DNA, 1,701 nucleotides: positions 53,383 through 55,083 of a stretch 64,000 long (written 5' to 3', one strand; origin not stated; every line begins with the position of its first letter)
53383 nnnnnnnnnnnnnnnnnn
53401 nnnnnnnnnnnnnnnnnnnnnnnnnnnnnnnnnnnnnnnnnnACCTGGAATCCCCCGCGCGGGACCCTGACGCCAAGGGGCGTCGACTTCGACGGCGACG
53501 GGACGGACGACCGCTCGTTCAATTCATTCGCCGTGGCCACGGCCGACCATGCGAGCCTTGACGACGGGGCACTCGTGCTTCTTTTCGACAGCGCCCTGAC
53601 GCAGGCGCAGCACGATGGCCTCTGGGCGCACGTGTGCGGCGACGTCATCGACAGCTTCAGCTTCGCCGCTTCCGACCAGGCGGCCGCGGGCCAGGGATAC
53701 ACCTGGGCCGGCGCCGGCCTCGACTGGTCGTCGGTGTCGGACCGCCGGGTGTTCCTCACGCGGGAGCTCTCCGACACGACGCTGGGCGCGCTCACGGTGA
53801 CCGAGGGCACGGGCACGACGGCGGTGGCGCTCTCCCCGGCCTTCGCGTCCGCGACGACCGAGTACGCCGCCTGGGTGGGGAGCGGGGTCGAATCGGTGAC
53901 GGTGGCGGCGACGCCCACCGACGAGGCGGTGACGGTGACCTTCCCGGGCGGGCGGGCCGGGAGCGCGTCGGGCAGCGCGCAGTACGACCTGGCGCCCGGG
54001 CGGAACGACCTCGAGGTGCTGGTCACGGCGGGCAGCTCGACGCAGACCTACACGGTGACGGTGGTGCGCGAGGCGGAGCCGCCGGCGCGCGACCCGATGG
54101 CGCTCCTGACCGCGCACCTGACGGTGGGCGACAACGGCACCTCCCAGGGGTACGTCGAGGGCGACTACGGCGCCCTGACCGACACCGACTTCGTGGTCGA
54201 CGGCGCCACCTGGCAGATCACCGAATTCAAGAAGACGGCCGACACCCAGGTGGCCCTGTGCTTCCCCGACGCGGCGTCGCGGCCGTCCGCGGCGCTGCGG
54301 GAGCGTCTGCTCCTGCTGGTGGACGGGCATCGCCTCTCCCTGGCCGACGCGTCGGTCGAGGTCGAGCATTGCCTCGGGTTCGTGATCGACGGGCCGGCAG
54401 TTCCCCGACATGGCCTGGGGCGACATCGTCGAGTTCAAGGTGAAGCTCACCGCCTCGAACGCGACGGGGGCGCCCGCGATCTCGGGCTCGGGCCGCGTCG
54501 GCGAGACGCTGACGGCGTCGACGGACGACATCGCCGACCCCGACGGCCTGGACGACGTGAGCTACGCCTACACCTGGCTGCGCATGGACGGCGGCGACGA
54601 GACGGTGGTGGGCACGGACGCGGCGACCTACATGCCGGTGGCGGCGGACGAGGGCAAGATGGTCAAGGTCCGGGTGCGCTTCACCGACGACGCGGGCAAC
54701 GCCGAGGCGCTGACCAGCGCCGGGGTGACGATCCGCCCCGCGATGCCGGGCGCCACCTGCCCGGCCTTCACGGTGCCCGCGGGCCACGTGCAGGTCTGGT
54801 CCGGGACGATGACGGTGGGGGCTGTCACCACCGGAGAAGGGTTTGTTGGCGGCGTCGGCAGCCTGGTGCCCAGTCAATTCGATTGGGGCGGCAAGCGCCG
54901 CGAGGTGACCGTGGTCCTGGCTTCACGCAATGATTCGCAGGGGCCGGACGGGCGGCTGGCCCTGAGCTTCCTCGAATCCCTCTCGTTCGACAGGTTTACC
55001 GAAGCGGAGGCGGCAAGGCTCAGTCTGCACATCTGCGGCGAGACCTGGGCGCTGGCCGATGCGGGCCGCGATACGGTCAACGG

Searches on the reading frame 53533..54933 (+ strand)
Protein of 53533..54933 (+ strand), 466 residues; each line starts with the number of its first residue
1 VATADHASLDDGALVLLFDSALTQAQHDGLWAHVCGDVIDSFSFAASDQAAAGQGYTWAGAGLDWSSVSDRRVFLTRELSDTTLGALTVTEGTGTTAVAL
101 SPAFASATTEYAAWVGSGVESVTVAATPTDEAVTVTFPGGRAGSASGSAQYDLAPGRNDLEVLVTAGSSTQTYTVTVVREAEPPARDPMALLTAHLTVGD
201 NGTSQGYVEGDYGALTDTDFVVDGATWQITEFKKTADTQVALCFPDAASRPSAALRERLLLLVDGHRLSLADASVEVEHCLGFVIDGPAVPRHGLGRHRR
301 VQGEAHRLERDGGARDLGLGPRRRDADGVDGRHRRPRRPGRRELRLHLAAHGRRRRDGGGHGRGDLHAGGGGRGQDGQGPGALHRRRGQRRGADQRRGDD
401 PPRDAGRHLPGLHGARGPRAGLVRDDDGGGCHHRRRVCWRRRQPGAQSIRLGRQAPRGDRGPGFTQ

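Call 35: search_protein_families(library=pfam, proteins=[window:53533-54933:+], max_evalue=0.01)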
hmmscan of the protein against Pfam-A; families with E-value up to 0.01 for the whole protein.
window:53533-54933:+ (466 aa): 1 family
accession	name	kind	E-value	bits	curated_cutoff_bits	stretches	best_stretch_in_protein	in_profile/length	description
PF12733.13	Cadherin-like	-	5.5e-16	59.2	24.2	1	97-180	3-89/89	Cadherin-like beta sandwich domain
